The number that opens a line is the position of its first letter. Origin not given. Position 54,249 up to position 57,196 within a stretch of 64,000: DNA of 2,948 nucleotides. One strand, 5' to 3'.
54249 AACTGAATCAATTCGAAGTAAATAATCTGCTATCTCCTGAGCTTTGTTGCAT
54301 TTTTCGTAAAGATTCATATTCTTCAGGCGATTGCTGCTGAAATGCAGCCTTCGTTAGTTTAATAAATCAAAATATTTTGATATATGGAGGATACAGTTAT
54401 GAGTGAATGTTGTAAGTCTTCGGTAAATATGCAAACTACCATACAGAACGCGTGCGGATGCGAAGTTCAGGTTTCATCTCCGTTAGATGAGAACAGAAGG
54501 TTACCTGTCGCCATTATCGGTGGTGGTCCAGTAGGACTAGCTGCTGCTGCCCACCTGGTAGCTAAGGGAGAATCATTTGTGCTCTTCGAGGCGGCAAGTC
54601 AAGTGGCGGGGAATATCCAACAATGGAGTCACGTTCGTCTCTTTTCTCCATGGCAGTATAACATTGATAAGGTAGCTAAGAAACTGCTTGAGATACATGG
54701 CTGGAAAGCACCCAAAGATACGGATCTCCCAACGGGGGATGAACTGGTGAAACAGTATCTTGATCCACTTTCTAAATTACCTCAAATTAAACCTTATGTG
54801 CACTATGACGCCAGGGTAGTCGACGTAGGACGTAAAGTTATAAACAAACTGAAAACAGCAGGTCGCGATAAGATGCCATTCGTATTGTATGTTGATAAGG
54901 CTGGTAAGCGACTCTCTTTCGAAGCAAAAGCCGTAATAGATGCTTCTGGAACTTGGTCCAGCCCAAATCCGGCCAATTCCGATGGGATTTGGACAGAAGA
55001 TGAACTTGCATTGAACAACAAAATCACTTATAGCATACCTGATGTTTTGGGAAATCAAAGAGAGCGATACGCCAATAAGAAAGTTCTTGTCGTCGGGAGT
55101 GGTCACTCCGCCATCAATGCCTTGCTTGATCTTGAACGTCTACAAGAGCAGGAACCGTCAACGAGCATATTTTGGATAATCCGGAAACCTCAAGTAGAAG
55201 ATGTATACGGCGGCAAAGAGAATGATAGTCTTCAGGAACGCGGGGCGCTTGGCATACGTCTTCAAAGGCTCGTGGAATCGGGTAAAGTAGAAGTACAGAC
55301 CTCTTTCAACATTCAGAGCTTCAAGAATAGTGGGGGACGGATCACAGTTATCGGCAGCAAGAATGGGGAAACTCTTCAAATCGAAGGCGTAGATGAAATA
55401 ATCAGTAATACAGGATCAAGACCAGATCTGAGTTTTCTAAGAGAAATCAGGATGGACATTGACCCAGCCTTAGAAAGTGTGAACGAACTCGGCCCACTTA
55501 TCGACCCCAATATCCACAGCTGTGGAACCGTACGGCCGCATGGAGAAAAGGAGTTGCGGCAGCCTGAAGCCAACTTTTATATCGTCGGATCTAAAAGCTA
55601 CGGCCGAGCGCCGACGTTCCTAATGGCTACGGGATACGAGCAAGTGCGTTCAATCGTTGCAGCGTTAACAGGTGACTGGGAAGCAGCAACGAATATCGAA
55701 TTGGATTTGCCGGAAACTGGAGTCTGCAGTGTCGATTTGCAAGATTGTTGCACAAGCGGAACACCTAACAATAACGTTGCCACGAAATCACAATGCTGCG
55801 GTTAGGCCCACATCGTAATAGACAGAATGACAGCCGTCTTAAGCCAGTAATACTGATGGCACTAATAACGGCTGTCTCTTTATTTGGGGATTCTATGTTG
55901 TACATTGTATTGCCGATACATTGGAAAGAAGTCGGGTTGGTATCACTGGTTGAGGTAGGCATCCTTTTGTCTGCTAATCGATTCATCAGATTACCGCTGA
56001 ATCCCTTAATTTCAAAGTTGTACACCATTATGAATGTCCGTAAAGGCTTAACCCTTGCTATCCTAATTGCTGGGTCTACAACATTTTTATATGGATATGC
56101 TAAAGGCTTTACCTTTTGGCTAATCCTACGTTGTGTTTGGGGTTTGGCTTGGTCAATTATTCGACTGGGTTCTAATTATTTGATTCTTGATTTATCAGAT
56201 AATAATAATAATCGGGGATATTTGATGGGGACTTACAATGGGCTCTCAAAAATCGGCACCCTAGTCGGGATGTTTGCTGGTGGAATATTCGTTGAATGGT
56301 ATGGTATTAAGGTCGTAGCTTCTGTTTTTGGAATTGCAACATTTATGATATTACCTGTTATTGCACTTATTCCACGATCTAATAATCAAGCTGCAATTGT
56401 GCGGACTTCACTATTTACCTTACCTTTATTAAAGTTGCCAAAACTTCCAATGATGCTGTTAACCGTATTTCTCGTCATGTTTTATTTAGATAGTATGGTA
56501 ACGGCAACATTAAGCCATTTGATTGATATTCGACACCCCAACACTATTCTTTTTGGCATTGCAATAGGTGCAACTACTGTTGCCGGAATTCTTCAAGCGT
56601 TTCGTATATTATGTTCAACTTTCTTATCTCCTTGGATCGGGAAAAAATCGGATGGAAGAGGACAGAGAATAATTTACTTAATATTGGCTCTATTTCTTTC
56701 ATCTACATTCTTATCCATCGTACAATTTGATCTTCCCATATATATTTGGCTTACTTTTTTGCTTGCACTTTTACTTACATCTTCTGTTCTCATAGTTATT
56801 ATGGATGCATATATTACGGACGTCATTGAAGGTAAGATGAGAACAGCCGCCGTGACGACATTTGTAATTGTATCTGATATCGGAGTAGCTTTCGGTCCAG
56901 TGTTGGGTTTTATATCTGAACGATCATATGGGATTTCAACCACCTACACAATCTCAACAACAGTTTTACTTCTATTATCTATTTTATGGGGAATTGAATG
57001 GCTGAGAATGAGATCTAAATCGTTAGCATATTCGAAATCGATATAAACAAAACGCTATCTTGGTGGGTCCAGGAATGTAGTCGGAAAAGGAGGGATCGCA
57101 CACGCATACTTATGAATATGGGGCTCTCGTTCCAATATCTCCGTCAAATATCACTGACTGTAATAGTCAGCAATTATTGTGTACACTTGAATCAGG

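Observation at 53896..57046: ArsR / Cys-tailed flavoprotein / MFS module with a triplicated ATCAA-N6-TTGAT operator: candidate undescribed thiophilic metal(loid) or reactive-sulfur system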

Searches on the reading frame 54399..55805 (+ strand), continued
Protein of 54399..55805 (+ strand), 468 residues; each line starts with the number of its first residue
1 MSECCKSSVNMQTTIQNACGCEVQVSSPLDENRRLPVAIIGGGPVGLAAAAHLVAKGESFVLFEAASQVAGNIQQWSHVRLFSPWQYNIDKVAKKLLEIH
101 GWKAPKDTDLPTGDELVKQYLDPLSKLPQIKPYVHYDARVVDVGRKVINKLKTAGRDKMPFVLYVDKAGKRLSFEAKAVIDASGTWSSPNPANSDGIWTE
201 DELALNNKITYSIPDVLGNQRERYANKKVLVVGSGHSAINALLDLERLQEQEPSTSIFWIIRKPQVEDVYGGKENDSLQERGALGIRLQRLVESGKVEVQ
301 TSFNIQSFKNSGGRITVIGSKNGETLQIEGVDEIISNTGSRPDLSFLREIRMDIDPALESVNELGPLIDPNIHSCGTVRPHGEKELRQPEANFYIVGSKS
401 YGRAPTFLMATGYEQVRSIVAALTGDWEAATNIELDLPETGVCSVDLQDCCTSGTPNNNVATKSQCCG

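Call 80: search_protein_families(library=pfam, proteins=[L044:1384-2859:+, L041:2987-4918:+, L068:2765-3523:-, L028:8522-11275:-, L048:6527-7030:+, L036:7302-7991:+, L066:9288-10892:-, L045:8119-9840:-, L048:8906-9565:-, L044:9575-10630:-], max_evalue=0.00001)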
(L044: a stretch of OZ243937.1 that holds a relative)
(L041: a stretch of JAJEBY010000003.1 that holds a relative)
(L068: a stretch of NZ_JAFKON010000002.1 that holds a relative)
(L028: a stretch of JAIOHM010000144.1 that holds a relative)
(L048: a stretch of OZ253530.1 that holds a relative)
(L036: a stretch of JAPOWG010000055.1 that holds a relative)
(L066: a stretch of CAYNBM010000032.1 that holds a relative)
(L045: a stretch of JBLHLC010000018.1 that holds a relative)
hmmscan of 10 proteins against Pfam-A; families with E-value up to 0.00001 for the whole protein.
L044:1384-2859:+ (491 aa): 3 families
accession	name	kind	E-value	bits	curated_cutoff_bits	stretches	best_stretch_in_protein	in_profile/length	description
PF00282.25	Pyridoxal_deC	-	1.3e-69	235.2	27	1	52-411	7-374/375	Pyridoxal-dependent decarboxylase conserved domain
PF01212.27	Beta_elim_lyase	-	2.2e-07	31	27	1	143-343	48-231/288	Beta-eliminating lyase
PF00155.27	Aminotran_1_2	-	8.5e-06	25.6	19.7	0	115-270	37-190/361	Aminotransferase class I and II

L041:2987-4918:+ (643 aa): 3 families
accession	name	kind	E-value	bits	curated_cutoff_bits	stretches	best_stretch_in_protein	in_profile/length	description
PF00999.27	Na_H_Exchanger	-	1.5e-23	83.7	26.2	1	19-402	7-371/375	Sodium/hydrogen exchanger, transmembrane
PF02080.26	TrkA_C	-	4e-10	39.9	27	1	575-641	1-70/71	TrkA-C domain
PF02254.24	TrkA_N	-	9.7e-07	29.6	23.8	1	429-542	1-112/116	TrkA-N domain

L068:2765-3523:- (252 aa): 1 family
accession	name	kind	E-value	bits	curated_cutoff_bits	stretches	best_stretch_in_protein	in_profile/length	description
PF00230.25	MIP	-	2.8e-26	93.1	25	1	11-178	4-171/222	Major intrinsic protein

L028:8522-11275:- (917 aa): 10 families
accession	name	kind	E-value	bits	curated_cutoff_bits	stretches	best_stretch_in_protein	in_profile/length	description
PF00989.32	PAS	-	6.7e-53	177.9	22.6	3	1-106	6-111/113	PAS fold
PF13426.13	PAS_9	-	4.7e-52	175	27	4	7-110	2-103/103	PAS domain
PF08447.18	PAS_3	-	8.9e-45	151.3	25.6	3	576-660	2-86/89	PAS fold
PF08448.16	PAS_4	-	6.6e-39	133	23.1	2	3-112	2-109/110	PAS fold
PF02518.31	HATPase_c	-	2.2e-30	105.8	26.4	1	802-910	2-110/111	Histidine kinase-, DNA gyrase B-, and HSP90-like ATPase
PF13188.13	PAS_8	-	7e-21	73.8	21.8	1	298-352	1-52/65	PAS domain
PF00512.31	HisKA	-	2.4e-14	53.6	26.9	1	690-757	2-66/66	His Kinase A (phospho-acceptor) domain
PF24820.1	Diguanyl_cycl_sensor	-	8.5e-10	39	28.1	1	303-405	1-105/109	Diguanylate cyclase-like sensor domain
PF14598.12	PAS_11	-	2.5e-08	34.3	25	0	566-643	5-81/109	PAS domain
PF12860.13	PAS_7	-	3.5e-07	30.8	27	0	3-115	2-114/115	PAS fold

L048:6527-7030:+ (167 aa): 2 families
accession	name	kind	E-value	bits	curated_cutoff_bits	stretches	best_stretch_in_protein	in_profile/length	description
PF12867.12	DinB_2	-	8e-10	39.7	24.8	1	8-139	1-127/128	DinB superfamily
PF04978.18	MST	-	6e-09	37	27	1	7-146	4-146/149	Mycothiol-S-transferase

L036:7302-7991:+ (229 aa): 2 families
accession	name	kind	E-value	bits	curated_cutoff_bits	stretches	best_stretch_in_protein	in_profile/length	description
PF07722.19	Peptidase_C26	-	1.9e-47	162.3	20.5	1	16-205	21-219/219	Peptidase C26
PF00117.34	GATase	-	1.8e-20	73.8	22.8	1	18-211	7-178/190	Glutamine amidotransferase class-I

L066:9288-10892:- (534 aa): 0 families

L045:8119-9840:- (573 aa): 2 families
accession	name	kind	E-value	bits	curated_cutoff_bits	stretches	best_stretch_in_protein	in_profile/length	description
PF02687.27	FtsX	-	2.2e-20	73.4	25.5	2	450-563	2-119/120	FtsX-like permease C-terminal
PF12704.14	MacB_PCD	-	3e-09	37.9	27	1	223-405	18-196/207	MacB-like periplasmic core domain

L048:8906-9565:- (219 aa): 2 families
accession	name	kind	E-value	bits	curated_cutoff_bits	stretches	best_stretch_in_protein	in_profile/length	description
PF00196.25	GerE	-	2e-19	69.4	23.5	1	156-209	2-55/57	Bacterial regulatory proteins, luxR family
PF00072.30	Response_reg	-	2.5e-07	31.3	30.2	1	14-100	2-91/111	Response regulator receiver domain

L044:9575-10630:- (351 aa): 8 families
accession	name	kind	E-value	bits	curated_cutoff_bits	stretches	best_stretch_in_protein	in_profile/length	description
PF01370.27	Epimerase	-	1.9e-37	129.4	20.9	1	15-239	1-237/240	NAD dependent epimerase/dehydratase family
PF01073.25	3Beta_HSD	-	4.9e-29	101.7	22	1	16-192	1-190/280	3-beta hydroxysteroid dehydrogenase/isomerase family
PF13460.12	NAD_binding_10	-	1.4e-22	80.9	27.2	1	19-182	1-145/184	NAD(P)H-binding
PF05368.20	NmrA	-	1.9e-17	64.3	27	1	16-126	6-107/298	NmrA-like family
PF07993.18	NAD_binding_4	-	3e-17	63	20.1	1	17-194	1-214/258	Male sterility protein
PF16363.11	GDP_Man_Dehyd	-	1.1e-16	61.6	27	1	16-169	1-168/332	GDP-mannose 4,6 dehydratase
PF02719.21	Polysacc_synt_2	-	2.3e-09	37.3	20.2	1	16-126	2-128/293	Polysaccharide biosynthesis protein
PF04321.23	RmlD_sub_bind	-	1.8e-08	34.3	27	1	13-167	1-138/287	RmlD substrate binding domain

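Call 81: search_dna_similar(query=L083:8992-10404:+, collection=plasmids, mode=protein, max_rows=40, max_evalue=1e-40)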
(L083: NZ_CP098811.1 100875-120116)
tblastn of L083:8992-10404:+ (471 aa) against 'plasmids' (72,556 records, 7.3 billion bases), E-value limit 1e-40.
Records with a match: 154; places in all: 160; records where one place covers at least 80% of the query: 149.
Best place of each record, by identity: >=99% 1; 80-90% 1; 60-80% 9; <60% 143.
By first word of the organism name: Streptomyces 31; Bacillus 27; Rhodococcus 23; Cytobacillus 5; Rhizobium 4; Arthrobacter 4; Rathayibacter 4; Sinorhizobium 3; Roseomonas 3; Paenibacillus 3; and 36 more.
By predicted mobility (MOB-suite, as given by PLSDB): non-mobilizable 103; mobilizable 35; conjugative 16.
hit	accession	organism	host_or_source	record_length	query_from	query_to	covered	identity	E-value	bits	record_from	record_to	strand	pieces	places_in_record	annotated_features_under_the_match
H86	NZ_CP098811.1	Ensifer adhaerens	whole organism,soil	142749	1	471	100%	100.0%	0e+0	900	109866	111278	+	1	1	FAD-dependent oxidoreductase | arsK: arsenite efflux MFS transporter ArsK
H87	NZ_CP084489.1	Ensifer adhaerens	cellculture,soil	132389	1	471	100%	89.8%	0e+0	813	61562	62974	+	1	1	FAD-dependent oxidoreductase | arsK: arsenite efflux MFS transporter ArsK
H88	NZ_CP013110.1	Sinorhizobium americanum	Vachellia farnesiana,cell culture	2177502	1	469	100%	77.0%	0e+0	680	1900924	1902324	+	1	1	record has no annotation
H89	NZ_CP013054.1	Sinorhizobium americanum CCGM7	Phaseolus vulgaris,root nodules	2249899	1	469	100%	76.8%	0e+0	677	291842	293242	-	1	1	none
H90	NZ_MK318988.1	Rhizobium rhizogenes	-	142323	1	463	98%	62.4%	5e-174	548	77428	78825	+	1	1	NAD(P)-binding domain-containing protein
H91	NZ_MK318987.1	Rhizobium rhizogenes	-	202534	1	463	98%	62.4%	5e-174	548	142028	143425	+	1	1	NAD(P)-binding domain-containing protein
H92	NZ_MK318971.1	Rhizobium rhizogenes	-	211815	1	463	98%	62.4%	5e-174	548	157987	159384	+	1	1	NAD(P)-binding domain-containing protein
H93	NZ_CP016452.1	Sinorhizobium sp. RAC02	Microbial isolate,Algal phycosphere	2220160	1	466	99%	61.2%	8e-168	531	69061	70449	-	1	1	none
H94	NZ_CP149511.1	Pararhizobium sp. A13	Aeschynomene indica,cell ...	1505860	1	463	98%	60.5%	9e-169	533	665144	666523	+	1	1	none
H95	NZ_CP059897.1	Ciceribacter thiooxidans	mixed culture,soil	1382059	1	462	98%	59.5%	2e-167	530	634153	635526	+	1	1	none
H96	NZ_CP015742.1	Shinella sp. HZN7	-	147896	4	464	98%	55.4%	3e-137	442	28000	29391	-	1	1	NAD(P)-binding protein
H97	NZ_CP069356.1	Microvirga sp. VF16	Vachellia farnesiana,Cell culture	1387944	1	471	100%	53.1%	7e-136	439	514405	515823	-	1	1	none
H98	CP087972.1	Rhizobium sp. RCAM05350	cell culture,fouling of walls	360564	5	415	85%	62.2%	4e-138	519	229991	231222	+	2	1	hypothetical protein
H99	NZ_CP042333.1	Bosea sp. F3-2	soybean,soil sample,rhizosphere soil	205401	9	470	98%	52.8%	4e-136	439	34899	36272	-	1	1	NAD(P)-binding domain-containing protein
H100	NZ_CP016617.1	Microvirga ossetica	Vicia alpestris,cell culture,nodules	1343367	1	467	99%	52.0%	2e-133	432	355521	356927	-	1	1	none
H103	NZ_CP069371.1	Neotabrizicola shimadae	microbial biofilm,biofilm, Nakabusa ...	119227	9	458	96%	50.4%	1e-117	386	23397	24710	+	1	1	NAD(P)-binding domain-containing protein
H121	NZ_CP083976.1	Rhodococcus rhodochrous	compost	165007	4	415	87%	51.2%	4e-126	411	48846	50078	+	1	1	FAD-dependent oxidoreductase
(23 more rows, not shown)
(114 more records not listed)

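Call 82: get_annotated_region(hit=H103, flank=6000)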
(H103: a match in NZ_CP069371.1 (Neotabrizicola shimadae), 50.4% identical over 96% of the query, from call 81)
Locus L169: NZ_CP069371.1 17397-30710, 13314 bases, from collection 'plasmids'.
description: Neotabrizicola shimadae strain N10 plasmid unnamed1, complete sequence
organism: Neotabrizicola shimadae (NCBI taxid 2807096)
taxonomy: Bacteria; Pseudomonadota; Alphaproteobacteria; Rhodobacterales; Paracoccaceae; Neotabrizicola; Neotabrizicola shimadae
host: -; source: microbial biofilm,biofilm, Nakabusa hotspring; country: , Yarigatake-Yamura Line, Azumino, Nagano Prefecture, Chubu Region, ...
typing (MOB-suite, as given by PLSDB): mobilizable; replicon rep_cluster_579; relaxase MOBP
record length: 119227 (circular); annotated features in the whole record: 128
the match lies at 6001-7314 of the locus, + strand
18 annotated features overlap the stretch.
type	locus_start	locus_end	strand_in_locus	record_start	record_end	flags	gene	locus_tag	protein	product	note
CDS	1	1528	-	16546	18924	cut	-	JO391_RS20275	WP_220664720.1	type IV secretion system protein B4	-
CDS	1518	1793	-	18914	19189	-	-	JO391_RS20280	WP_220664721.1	VirB3 family type IV secretion system protein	-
CDS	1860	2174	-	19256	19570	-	-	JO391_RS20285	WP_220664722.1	TrbC/VirB2 family protein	-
CDS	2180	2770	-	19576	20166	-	-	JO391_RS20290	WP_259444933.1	lytic transglycosylase domain-containing protein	-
CDS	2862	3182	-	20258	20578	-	-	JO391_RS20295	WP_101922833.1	hypothetical protein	-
CDS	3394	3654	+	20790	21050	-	-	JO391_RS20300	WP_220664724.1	hypothetical protein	-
CDS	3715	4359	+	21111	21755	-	-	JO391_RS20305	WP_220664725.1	hypothetical protein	-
CDS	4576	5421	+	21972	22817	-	-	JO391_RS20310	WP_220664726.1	hypothetical protein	-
CDS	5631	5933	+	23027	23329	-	-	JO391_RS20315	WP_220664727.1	metalloregulator ArsR/SmtB family transcription factor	GO:0006355 - regulation of DNA-templated transcription [Evidence IEA]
CDS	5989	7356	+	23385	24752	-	-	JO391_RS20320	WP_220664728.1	NAD(P)-binding domain-containing protein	-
CDS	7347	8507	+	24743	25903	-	-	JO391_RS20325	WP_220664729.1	MFS transporter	GO:0055085 - transmembrane transport [Evidence IEA]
CDS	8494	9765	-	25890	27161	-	arsJ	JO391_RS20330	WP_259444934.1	organoarsenical effux MFS transporter ArsJ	GO:0055085 - transmembrane transport [Evidence IEA]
CDS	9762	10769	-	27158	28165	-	-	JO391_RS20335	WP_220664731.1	ArsJ-associated glyceraldehyde-3-phosphate dehydrogenase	GO:0006006 - glucose metabolic process [Evidence IEA]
CDS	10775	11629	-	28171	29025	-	-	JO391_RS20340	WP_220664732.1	metalloregulator ArsR/SmtB family transcription factor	GO:0006355 - regulation of DNA-templated transcription [Evidence IEA]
CDS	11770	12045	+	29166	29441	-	-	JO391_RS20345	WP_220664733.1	metalloregulator ArsR/SmtB family transcription factor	GO:0006355 - regulation of DNA-templated transcription [Evidence IEA]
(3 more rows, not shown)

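Call 83: get_annotated_region(hit=H121, flank=6000)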
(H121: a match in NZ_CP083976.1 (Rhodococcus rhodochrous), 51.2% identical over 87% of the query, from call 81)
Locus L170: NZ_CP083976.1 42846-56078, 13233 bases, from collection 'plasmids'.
description: Rhodococcus rhodochrous strain GD02 plasmid pGD02.2.2
organism: Rhodococcus rhodochrous (NCBI taxid 1829)
taxonomy: Bacteria; Actinomycetota; Actinomycetes; Mycobacteriales; Nocardiaceae; Rhodococcus; Rhodococcus rhodochrous
host: -; source: compost; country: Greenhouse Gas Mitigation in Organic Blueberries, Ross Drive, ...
typing (MOB-suite, as given by PLSDB): mobilizable; relaxase MOBF,MOBP
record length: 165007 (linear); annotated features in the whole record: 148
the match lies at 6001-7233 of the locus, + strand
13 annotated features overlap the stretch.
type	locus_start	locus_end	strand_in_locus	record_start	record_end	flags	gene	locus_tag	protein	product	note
CDS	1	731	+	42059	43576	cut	-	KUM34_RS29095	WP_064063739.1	multicopper oxidase family protein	-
CDS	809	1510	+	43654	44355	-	-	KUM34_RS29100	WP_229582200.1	DUF305 domain-containing protein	-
CDS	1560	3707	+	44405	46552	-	-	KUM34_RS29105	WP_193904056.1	copper-translocating P-type ATPase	GO:0006825 - copper ion transport [Evidence IEA]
CDS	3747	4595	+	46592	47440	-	-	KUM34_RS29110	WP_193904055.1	F510_1955 family glycosylhydrolase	-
CDS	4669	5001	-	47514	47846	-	-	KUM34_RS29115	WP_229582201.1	thioredoxin family protein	-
CDS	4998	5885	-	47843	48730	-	-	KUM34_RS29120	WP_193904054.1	metalloregulator ArsR/SmtB family transcription factor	GO:0006355 - regulation of DNA-templated transcription [Evidence IEA]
CDS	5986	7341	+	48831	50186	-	-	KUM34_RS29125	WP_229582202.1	FAD-dependent oxidoreductase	-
CDS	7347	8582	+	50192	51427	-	-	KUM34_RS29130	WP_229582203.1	MFS transporter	GO:0055085 - transmembrane transport [Evidence IEA]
CDS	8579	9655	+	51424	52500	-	-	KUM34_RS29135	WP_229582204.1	NAD(P)-binding domain-containing protein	-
CDS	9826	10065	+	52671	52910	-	-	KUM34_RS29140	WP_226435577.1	hypothetical protein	-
CDS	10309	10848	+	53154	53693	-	-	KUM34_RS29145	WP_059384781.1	DinB family protein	-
CDS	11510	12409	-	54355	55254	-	-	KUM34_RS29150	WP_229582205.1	helix-turn-helix transcriptional regulator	-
CDS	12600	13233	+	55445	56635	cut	-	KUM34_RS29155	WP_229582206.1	MFS transporter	GO:0055085 - transmembrane transport [Evidence IEA]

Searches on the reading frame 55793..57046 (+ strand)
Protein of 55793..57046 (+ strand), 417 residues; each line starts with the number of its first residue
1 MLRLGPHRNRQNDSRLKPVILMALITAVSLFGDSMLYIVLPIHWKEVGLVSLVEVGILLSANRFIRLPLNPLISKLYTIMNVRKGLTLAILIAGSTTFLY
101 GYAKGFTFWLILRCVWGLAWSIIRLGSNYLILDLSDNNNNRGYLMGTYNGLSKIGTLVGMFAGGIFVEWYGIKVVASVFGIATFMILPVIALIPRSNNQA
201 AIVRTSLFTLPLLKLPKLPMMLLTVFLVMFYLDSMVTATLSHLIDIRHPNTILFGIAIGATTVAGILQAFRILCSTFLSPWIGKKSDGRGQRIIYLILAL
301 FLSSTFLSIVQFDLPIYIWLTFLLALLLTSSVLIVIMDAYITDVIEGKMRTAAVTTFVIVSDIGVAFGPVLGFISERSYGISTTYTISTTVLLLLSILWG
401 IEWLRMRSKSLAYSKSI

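Call 3: search_protein_families(library=pfam, proteins=[window:55793-57046:+], max_evalue=0.01)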
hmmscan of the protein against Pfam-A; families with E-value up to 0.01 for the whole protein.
window:55793-57046:+ (417 aa): 1 family
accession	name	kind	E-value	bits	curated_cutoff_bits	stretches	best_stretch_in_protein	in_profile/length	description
PF07690.21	MFS_1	-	8.6e-25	87.8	33.4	2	22-267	1-253/347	Major Facilitator Superfamily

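Call 4: search_protein_families(library=ncbifam, proteins=[window:55793-57046:+], max_evalue=0.01)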
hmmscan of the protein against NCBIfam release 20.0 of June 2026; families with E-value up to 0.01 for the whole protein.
window:55793-57046:+ (417 aa): 3 families
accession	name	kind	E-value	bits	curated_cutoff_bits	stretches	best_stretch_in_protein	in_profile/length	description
NF007372.0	PRK09874.1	equivalog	1.4e-07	31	571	2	78-229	84-228/408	multidrug efflux MFS transporter MdtG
TIGR00880.1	2_A_01_02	superfamily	9.1e-07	29.1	131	2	276-397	12-132/141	multidrug resistance protein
NF041040.1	FslB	exception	6.1e-05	22.2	600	1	108-189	315-391/417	rhizoferrin export MFS transporter FslB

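Call 56: search_protein_families(library=ncbifam, proteins=[window:55856-57046:+], max_evalue=0.1)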
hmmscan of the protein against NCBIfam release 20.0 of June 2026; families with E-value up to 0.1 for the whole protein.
window:55856-57046:+ (396 aa): 3 families
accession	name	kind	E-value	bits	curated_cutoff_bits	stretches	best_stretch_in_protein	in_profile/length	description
NF007372.0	PRK09874.1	equivalog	1.2e-07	31.2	571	2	57-208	84-228/408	multidrug efflux MFS transporter MdtG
TIGR00880.1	2_A_01_02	superfamily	9.9e-07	29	131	2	255-376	12-132/141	multidrug resistance protein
NF041040.1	FslB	exception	7.2e-05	22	600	1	87-168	315-391/417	rhizoferrin export MFS transporter FslB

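Call 67: find_related_loci(query=A2, collection=metagenome_contigs, flank=4000)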
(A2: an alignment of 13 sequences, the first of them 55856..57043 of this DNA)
Query A2 (396 aa) in metagenome_contigs; peptide patterns used: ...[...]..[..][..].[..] (x = any residue, [..] = any of these).
315 stretches matched a pattern; 249 encode a relative of the query (tblastn E <= 1e-3); the best 80 are kept; 80 distinct loci.
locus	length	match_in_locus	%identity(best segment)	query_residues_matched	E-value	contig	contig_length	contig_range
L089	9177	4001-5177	83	1-396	3e-170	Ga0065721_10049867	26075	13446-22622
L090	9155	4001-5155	64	1-387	2e-143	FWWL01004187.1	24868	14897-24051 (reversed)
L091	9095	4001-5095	56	1-364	3e-123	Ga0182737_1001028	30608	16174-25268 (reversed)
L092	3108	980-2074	56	1-364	2e-123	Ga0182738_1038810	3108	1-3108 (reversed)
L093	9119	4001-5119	50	1-367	2e-111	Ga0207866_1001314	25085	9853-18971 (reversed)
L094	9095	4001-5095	56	1-364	3e-123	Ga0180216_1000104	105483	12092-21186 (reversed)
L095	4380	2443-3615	38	1-388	2e-79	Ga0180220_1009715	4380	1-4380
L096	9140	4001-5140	40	1-378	2e-79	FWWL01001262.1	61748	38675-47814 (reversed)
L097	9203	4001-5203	37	1-395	1e-77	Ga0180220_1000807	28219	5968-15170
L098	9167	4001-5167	40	1-389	3e-77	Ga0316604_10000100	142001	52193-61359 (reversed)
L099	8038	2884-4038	38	1-381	2e-76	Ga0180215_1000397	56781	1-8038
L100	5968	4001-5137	40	1-378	1e-76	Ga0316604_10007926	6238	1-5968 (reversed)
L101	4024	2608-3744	39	1-378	4e-76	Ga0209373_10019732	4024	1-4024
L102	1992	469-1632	40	1-388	5e-76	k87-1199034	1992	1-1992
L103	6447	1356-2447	39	2-364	1e-72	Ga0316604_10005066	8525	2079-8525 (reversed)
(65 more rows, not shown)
